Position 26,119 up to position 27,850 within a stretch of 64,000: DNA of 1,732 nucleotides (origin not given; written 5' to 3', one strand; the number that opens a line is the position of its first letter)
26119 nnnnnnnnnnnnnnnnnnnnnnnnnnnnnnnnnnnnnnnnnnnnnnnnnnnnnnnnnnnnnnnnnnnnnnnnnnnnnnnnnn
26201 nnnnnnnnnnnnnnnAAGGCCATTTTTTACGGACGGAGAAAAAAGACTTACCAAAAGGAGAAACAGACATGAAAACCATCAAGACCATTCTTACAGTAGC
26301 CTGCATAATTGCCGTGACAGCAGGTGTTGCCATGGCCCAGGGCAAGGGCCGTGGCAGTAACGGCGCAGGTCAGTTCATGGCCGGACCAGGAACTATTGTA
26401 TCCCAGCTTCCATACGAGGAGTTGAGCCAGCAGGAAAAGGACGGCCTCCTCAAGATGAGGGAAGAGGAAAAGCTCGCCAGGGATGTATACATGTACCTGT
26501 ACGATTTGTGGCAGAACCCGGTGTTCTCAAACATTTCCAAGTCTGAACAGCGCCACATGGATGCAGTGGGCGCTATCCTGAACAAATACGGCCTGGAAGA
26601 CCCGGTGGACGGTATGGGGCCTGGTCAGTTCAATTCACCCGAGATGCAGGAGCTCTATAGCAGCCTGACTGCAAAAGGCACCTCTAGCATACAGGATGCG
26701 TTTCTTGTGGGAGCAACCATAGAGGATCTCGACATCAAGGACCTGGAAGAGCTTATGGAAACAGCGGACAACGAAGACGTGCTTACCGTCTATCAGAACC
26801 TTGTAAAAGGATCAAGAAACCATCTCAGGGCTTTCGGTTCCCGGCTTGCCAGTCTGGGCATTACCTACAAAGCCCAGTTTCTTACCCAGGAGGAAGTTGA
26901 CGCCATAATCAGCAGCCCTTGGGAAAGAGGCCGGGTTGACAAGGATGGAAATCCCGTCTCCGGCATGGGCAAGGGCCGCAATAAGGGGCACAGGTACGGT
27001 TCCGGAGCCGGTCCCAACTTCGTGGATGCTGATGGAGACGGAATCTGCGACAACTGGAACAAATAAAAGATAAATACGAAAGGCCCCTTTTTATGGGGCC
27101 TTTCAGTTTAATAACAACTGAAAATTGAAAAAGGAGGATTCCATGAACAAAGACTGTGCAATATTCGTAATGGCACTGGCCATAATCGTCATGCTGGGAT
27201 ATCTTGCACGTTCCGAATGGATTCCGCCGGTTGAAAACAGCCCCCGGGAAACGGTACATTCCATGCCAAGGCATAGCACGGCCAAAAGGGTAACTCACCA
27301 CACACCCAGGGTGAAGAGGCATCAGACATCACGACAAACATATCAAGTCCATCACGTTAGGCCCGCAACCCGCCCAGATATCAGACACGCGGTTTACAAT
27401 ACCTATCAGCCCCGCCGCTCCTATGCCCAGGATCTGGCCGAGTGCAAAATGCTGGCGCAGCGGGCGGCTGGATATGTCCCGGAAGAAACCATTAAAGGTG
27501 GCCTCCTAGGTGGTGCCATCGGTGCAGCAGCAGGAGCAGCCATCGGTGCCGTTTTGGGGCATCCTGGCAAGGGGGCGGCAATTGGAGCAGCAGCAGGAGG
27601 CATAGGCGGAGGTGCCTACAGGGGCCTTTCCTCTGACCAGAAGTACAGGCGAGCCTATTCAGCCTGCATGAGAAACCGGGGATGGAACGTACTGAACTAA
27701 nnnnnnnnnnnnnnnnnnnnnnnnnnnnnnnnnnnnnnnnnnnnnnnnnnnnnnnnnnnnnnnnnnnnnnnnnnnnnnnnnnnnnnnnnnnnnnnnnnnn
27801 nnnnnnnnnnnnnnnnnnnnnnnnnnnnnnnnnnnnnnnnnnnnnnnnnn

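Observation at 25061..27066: Cargo of the predicted regulon: four secreted proteins with Gly/His/Arg-rich tails, none of known function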

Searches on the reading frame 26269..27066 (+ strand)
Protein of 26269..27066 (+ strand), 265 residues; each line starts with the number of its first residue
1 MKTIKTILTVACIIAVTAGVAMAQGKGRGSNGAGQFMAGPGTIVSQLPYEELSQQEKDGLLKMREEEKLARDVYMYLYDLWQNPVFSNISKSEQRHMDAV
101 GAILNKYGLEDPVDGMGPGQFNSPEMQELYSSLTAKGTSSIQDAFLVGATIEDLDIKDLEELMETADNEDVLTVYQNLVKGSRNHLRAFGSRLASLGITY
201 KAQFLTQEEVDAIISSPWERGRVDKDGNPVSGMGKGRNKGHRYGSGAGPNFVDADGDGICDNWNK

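Call 3: search_protein_families(library=pfam, proteins=[window:26269-27066:+], max_evalue=0.1)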
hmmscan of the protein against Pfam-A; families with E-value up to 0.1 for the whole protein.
window:26269-27066:+ (265 aa): 3 families
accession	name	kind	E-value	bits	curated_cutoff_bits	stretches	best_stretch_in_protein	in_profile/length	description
PF09968.15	DUF2202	-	8.6e-58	195.1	22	1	56-216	1-161/162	Uncharacterized protein domain (DUF2202)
PF20787.2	SPP1_GP23-1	-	0.032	14.6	27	0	205-218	30-43/47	SPP1 phage GP23.1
PF06175.17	MiaE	-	0.047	13.9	27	1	87-189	65-160/199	tRNA-(MS[2]IO[6]A)-hydroxylase (MiaE)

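Call 4: search_protein_families(library=ncbifam, proteins=[window:26269-27066:+], max_evalue=0.1)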
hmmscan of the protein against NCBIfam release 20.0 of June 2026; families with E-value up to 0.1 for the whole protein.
window:26269-27066:+ (265 aa): 0 families

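Call 28: search_solved_structures(query=window:26269-27066:+, max_evalue=1, show_alignments=2)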
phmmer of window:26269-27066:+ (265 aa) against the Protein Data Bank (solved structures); distinct sequences matched with E-value up to 1: 6.
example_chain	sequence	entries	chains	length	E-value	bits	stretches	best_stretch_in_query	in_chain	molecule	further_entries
3q4n_A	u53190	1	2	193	1.2e-56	195.5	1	44-222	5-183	Uncharacterized protein MJ0754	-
3q4o_A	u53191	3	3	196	7.3e-55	189.6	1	50-221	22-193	Uncharacterized protein MJ0754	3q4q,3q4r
4l7e_A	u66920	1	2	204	0.51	13.2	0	43-142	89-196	HD domain-containing protein 2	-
4dmb_A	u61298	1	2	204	0.52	13.2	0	44-142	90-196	HD domain-containing protein 2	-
4l7w_A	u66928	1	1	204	0.53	13.1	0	44-142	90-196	HD domain-containing protein 2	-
3efz_A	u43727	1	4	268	0.97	12.3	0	150-215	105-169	14-3-3 protein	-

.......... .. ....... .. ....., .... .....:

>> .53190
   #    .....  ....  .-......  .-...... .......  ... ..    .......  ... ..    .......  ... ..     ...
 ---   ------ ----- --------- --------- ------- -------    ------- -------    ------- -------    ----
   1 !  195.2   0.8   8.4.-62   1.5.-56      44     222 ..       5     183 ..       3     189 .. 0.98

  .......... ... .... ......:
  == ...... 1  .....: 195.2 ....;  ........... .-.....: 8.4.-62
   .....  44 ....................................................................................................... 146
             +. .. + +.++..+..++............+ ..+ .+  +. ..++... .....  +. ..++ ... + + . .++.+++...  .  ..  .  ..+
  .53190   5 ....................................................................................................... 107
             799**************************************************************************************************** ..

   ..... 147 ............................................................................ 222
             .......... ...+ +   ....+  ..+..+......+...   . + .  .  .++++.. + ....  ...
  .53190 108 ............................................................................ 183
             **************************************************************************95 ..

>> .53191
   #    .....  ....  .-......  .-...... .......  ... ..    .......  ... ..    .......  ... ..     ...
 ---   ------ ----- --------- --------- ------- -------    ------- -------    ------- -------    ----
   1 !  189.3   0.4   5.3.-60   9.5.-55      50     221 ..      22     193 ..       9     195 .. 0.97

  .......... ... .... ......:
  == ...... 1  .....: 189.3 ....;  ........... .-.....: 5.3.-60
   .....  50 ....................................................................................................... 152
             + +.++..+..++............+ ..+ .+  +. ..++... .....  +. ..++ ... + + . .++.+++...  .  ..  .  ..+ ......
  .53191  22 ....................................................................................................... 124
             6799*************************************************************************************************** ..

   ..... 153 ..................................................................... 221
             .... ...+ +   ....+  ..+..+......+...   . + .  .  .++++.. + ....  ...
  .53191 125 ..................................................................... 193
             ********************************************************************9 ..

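Call 81: search_protein_representatives(protein=window:26269-27066:+)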
Query: 265 residues. Proteins with E-value up to 0.001 (for the whole library): 5341; up to 1e-10: 4198; up to 1e-30: 1845. The best 150 are listed.
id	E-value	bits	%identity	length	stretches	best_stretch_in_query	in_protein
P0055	6.1e-108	376.7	50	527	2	23-230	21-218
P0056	1.2e-96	339.7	48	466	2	42-222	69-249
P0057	5.4e-94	331.0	52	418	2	48-221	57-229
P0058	1.8e-93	329.3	51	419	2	52-222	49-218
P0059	7.6e-90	317.4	47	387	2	46-215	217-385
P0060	2.6e-89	315.6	61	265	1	8-245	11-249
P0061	1.4e-84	300.2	50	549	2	40-216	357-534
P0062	1.8e-84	299.8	49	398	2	41-214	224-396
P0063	5.2e-78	278.6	44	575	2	30-216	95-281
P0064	9.3e-78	277.8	52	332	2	10-264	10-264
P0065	3.1e-76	272.8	45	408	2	49-215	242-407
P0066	1.2e-73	264.3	44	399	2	47-213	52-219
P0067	1.9e-72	260.4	42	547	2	37-256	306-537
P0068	2.5e-72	260.0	53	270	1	2-261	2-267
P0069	8.4e-69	248.5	55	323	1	13-244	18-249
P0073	7.6e-64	232.2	49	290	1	9-261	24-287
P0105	3.9e-55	203.7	46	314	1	27-255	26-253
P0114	1.8e-54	201.5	47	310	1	8-244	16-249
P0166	2.7e-51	191.1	49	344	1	39-246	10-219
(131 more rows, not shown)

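Call 85: search_protein_families(library=ncbifam, proteins=[P0105, P0114, P0166, P0073], max_evalue=1)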
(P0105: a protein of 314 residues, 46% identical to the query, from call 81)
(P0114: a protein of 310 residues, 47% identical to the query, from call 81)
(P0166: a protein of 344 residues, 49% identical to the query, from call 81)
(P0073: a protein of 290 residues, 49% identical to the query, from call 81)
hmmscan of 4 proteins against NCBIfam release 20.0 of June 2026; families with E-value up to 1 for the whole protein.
P0105 (314 aa): 1 family
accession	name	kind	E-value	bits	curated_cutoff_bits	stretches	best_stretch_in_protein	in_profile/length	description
NF011091.0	PRK14514.1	equivalog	0.0098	15.5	361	1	7-112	119-216/221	ATP-dependent Clp endopeptidase proteolytic subunit ClpP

P0114 (310 aa): 0 families

P0166 (344 aa): 0 families

P0073 (290 aa): 1 family
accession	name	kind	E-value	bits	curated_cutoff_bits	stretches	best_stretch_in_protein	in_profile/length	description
TIGR01639.1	P_fal_TIGR01639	paralog_domain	0.14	12.2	25.75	0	180-209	19-48/61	Plasmodium falciparum uncharacterized domain TIGR01639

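Call 86: search_protein_families(library=pfam, proteins=[P0105, P0114, P0166, P0073], max_evalue=1)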
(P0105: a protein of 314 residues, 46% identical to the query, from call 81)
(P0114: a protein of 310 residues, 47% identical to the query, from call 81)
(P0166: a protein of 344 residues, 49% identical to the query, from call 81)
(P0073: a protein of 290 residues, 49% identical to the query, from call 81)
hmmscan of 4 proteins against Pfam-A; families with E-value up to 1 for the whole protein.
P0105 (314 aa): 1 family
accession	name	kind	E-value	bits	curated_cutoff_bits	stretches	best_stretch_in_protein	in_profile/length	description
PF09968.15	DUF2202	-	6.5e-58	195.5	22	1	55-215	1-161/162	Uncharacterized protein domain (DUF2202)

P0114 (310 aa): 1 family
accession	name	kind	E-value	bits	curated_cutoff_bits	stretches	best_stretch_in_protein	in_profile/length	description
PF09968.15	DUF2202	-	1.4e-61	207.4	22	1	61-220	2-161/162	Uncharacterized protein domain (DUF2202)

P0166 (344 aa): 2 families
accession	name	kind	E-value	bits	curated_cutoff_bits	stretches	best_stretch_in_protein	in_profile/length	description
PF09968.15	DUF2202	-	2.7e-59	200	22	1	29-187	3-161/162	Uncharacterized protein domain (DUF2202)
PF02915.23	Rubrerythrin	-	0.066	14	22.8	1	54-160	32-133/137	Rubrerythrin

P0073 (290 aa): 2 families
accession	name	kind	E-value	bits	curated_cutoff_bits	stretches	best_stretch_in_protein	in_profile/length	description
PF09968.15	DUF2202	-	1.7e-54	184.4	22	1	78-237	2-161/162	Uncharacterized protein domain (DUF2202)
PF06175.17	MiaE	-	0.033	14.5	27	1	149-217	100-167/199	tRNA-(MS[2]IO[6]A)-hydroxylase (MiaE)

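Call 94: list_cluster_members(proteins=[P0039, P0045, window:26269-27066:+, window:15773-16249:-])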
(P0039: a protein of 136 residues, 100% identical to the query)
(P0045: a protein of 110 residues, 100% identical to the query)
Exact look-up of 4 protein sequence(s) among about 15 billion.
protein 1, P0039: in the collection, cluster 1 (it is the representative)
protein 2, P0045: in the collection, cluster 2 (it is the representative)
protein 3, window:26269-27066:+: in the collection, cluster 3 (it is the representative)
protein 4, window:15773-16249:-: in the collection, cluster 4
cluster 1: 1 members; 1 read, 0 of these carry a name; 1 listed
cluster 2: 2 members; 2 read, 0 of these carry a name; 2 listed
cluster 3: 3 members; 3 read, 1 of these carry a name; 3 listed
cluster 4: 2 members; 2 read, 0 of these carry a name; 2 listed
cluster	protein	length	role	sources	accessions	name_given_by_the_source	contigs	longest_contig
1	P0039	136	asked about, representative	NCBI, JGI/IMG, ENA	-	-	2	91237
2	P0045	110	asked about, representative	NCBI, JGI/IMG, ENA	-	-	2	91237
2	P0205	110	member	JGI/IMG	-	-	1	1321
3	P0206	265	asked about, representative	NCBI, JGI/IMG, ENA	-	-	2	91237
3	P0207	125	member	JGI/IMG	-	hypothetical protein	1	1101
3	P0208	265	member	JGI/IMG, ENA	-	-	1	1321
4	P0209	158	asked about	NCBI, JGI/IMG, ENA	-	-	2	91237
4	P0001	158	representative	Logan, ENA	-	-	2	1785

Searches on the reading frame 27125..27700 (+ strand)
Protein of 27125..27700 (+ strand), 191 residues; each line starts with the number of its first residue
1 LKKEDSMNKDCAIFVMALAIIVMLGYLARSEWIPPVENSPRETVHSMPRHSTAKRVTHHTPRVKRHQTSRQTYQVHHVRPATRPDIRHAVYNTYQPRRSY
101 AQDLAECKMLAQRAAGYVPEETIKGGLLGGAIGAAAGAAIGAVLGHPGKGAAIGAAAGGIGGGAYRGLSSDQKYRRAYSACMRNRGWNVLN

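Call 3: search_protein_families(library=pfam, proteins=[window:27125-27700:+], max_evalue=0.1)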
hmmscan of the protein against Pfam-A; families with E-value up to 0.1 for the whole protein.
window:27125-27700:+ (191 aa): 5 families
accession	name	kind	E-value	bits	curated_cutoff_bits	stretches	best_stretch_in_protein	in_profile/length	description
PF13436.11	Gly-zipper_OmpA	-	8.3e-09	35.5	27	1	125-165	3-43/44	Glycine-zipper domain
PF13441.11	Gly-zipper_YMGG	-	8.8e-08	32.2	28.9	1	125-165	2-42/45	YMGG-like Gly-zipper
PF13488.11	Gly-zipper_Omp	-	0.00032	21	25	1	129-165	2-38/46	Glycine zipper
PF09849.14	DUF2076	-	0.00091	19.8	38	1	72-145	112-172/265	Uncharacterized protein conserved in bacteria (DUF2076)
PF25688.1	P22_gp7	-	0.016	15.5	28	1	108-161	173-227/230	Bacteriophage P22 DNA ejection protein gp7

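Call 4: search_protein_families(library=ncbifam, proteins=[window:27125-27700:+], max_evalue=0.1)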
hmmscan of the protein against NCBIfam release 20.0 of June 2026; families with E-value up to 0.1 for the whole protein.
window:27125-27700:+ (191 aa): 4 families
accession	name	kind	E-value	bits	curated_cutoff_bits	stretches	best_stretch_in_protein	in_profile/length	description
NF053611.1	YiaD_Gzip_OmpA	equivalog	4.6e-05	23.2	175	1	121-173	20-74/206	YiaD family glycine zipper/OmpA-like lipoprotein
NF008437.0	PRK11280.1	equivalog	0.014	15.2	99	1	127-165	71-107/179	hypothetical protein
NF041250.1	VI_TagQ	equivalog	0.077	12.3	300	0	127-172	62-110/301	type VI secretion system-associated lipoprotein TagQ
NF038224.1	OmpA_like_CmpA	equivalog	0.086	12.4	300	0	88-141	25-77/233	C-OmpA-like family protein CmpA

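Call 90: search_protein_families(library=pfam, proteins=[window:27143-27700:+], max_evalue=0.001)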
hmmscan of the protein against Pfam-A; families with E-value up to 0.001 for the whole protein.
window:27143-27700:+ (185 aa): 4 families
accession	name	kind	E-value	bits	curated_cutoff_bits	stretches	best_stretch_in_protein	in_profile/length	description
PF13436.11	Gly-zipper_OmpA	-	7.9e-09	35.6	27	1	119-159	3-43/44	Glycine-zipper domain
PF13441.11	Gly-zipper_YMGG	-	8.3e-08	32.3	28.9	1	119-159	2-42/45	YMGG-like Gly-zipper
PF13488.11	Gly-zipper_Omp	-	0.00031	21.1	25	1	123-159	2-38/46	Glycine zipper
PF09849.14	DUF2076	-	0.00084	19.9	38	1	66-139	112-172/265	Uncharacterized protein conserved in bacteria (DUF2076)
